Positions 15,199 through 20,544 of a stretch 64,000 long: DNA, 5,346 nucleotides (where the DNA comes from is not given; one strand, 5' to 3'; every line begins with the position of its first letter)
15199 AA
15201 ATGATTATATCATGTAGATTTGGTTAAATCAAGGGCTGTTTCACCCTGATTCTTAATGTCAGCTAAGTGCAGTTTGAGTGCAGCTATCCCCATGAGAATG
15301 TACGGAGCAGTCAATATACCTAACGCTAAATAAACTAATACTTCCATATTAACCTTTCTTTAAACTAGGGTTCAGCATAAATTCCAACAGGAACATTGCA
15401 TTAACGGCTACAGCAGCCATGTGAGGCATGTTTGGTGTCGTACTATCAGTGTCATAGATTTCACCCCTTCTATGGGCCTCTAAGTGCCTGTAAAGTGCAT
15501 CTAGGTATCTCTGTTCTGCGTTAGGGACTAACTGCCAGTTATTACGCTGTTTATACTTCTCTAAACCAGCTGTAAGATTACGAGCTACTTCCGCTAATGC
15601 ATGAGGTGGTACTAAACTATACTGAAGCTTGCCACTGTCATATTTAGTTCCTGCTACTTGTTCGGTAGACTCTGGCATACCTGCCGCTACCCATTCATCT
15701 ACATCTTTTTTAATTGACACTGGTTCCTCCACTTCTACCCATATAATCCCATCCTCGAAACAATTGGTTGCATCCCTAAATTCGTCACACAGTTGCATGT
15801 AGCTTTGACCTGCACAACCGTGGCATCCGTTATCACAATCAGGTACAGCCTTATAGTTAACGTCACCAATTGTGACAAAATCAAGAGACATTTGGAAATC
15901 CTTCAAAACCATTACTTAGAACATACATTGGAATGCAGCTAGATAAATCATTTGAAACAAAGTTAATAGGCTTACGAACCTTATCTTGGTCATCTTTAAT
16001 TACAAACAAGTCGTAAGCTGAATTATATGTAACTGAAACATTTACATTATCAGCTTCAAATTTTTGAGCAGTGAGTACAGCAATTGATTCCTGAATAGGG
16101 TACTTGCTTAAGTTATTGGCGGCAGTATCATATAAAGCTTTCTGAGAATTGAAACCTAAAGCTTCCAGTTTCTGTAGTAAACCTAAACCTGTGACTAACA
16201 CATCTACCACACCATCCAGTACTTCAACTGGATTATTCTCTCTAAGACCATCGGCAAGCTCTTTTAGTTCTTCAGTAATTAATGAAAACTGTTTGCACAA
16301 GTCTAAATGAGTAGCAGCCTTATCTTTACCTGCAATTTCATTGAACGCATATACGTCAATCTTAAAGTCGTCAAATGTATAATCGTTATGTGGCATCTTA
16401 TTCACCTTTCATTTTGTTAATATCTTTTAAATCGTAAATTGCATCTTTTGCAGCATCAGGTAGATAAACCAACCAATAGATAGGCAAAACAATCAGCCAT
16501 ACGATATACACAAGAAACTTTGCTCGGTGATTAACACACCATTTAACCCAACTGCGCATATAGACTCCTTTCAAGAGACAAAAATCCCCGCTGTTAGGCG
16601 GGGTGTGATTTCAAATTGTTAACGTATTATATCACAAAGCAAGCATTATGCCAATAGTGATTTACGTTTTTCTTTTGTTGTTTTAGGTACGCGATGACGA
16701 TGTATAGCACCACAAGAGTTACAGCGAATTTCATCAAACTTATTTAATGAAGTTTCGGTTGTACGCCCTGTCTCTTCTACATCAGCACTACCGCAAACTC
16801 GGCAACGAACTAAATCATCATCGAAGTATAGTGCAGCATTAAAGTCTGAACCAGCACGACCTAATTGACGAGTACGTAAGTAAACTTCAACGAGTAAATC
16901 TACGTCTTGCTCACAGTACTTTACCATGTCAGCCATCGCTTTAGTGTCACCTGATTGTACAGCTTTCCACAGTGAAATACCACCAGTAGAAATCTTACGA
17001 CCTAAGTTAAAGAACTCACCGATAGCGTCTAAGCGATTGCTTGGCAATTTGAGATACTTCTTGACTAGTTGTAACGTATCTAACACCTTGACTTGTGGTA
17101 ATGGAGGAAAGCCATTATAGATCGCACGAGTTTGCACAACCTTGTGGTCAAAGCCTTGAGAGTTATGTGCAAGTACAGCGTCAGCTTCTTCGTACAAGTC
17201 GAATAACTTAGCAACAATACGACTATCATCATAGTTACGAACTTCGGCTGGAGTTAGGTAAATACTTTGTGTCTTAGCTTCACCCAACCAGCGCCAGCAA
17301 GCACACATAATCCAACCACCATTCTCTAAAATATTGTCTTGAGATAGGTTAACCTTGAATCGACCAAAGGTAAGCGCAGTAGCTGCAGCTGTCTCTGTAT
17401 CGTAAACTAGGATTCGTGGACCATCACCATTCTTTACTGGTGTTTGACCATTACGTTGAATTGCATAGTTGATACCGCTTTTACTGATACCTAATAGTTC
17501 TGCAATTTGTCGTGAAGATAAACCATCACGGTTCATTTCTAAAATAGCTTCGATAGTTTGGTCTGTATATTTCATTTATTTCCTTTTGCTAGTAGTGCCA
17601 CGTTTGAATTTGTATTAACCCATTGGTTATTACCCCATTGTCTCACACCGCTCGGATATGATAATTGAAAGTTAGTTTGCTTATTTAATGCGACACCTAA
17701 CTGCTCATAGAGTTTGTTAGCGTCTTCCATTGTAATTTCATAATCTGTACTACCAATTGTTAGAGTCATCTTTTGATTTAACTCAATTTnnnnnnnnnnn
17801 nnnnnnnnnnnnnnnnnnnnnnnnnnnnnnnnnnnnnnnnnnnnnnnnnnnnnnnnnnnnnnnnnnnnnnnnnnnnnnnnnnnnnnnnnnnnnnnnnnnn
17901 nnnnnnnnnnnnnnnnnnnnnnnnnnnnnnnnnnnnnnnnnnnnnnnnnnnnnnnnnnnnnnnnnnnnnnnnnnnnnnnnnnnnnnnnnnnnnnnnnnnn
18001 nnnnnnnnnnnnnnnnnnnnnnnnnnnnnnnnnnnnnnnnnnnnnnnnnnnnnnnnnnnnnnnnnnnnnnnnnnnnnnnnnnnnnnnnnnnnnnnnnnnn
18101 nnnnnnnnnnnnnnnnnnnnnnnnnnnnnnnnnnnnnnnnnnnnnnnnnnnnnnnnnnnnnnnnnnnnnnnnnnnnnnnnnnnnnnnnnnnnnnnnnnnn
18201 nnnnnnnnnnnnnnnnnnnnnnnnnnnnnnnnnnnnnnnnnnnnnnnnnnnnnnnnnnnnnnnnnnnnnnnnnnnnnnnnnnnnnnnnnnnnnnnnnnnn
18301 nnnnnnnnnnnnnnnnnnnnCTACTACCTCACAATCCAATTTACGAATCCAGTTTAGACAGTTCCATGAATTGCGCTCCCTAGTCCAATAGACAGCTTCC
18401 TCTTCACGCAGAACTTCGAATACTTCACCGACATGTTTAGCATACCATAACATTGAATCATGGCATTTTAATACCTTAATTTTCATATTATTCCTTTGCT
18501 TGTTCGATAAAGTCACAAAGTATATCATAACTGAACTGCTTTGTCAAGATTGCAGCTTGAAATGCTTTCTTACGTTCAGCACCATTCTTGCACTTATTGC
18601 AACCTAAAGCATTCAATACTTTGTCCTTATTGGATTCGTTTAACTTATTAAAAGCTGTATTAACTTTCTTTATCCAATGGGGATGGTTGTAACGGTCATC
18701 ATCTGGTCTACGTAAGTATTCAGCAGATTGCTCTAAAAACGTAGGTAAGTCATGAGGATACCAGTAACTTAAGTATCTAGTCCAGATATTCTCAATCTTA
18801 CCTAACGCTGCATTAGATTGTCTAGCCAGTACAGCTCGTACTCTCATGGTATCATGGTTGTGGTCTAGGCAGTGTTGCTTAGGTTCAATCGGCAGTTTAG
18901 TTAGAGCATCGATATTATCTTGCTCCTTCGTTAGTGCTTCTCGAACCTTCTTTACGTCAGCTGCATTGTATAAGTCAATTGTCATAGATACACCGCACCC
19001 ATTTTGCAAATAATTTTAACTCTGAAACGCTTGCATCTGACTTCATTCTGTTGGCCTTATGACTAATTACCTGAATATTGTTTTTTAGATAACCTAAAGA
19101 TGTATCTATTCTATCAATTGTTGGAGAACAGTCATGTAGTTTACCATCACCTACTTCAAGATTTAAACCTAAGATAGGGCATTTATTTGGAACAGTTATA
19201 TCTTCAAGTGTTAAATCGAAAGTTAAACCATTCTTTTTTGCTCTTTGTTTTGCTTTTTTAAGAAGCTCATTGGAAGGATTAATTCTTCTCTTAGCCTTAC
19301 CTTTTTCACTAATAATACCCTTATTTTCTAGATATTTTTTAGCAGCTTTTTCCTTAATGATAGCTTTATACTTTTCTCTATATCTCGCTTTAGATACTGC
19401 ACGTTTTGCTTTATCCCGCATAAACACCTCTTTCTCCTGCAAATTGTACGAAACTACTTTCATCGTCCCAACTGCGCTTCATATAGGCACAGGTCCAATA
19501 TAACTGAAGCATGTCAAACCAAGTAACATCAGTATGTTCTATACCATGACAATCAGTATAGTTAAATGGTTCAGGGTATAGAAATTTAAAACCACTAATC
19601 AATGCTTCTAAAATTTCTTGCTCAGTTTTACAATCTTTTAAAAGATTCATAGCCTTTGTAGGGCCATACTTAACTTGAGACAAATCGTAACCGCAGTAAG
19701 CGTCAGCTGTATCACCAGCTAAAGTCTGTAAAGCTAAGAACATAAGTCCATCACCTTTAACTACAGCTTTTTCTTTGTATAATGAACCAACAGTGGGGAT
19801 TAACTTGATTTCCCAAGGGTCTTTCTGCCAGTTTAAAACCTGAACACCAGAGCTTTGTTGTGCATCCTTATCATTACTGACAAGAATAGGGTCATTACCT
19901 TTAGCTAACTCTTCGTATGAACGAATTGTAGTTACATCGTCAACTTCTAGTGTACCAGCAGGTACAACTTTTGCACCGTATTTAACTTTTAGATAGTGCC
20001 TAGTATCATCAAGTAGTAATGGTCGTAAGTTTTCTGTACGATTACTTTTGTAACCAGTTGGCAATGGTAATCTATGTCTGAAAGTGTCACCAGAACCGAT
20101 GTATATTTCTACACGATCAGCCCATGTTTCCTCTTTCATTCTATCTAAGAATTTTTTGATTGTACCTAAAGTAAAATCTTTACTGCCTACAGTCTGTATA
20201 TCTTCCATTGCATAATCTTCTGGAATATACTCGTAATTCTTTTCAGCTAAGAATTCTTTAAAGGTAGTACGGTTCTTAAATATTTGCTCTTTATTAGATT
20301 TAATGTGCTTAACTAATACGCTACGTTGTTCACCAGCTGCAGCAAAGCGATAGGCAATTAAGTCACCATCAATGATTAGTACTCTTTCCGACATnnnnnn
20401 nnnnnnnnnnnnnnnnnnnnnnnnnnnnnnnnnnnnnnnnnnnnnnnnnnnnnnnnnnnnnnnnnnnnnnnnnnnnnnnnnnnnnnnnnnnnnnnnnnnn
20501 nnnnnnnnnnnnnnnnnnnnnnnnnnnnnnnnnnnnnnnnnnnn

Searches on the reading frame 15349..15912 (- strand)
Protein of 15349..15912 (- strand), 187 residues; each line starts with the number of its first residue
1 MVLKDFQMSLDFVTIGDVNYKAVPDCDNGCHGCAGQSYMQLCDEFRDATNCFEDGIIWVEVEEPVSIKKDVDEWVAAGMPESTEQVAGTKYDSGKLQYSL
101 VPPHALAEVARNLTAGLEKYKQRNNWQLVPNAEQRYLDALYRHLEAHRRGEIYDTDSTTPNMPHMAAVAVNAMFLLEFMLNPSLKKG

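Call 118: search_protein_families(library=pfam, proteins=[window:15349-15912:-], max_evalue=0.001)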
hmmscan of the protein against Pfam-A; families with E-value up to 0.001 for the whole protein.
window:15349-15912:- (187 aa): 1 family
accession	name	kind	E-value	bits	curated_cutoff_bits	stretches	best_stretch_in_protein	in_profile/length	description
PF18909.5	dGTP_diPhyd_N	-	6.6e-28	97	27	1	87-182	3-93/99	dATP/dGTP diphosphohydrolase, N-terminal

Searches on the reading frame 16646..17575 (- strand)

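Call 118: search_protein_families(library=pfam, proteins=[window:16646-17575:-], max_evalue=0.001)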
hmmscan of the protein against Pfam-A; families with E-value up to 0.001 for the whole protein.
window:16646-17575:- (309 aa): 6 families
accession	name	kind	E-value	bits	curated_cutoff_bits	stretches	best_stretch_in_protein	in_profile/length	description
PF10108.15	DNA_pol_B_exo2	-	4.8e-08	33.4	24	0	165-238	106-176/213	Predicted 3'-5' exonuclease related to the exonuclease domain of PolB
PF13482.12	RNase_H_2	-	7e-07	29.8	22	1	107-232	33-161/165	RNase_H superfamily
PF08281.18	Sigma70_r4_2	-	9.4e-05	22.4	25.7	1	11-41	18-49/54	Sigma-70, region 4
PF12802.13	MarR_2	-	0.00045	20.8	27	0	12-41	15-43/61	MarR family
PF13936.12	HTH_38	-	0.00077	19.6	27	0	6-42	8-44/44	Helix-turn-helix domain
PF03604.18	Zn_ribbon_RPAB4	-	0.00081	19.5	24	0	274-289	9-24/32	DNA directed RNA polymerase, 7 kDa subunit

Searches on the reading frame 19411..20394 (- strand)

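Call 118: search_protein_families(library=pfam, proteins=[window:19411-20394:-], max_evalue=0.001)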
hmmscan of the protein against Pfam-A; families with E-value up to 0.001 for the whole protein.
window:19411-20394:- (327 aa): 1 family
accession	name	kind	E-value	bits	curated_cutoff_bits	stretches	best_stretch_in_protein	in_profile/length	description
PF02739.22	5_3_exonuc_N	-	7.7e-05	22.9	34.3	1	77-188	35-146/164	5'-3' exonuclease, N-terminal resolvase-like domain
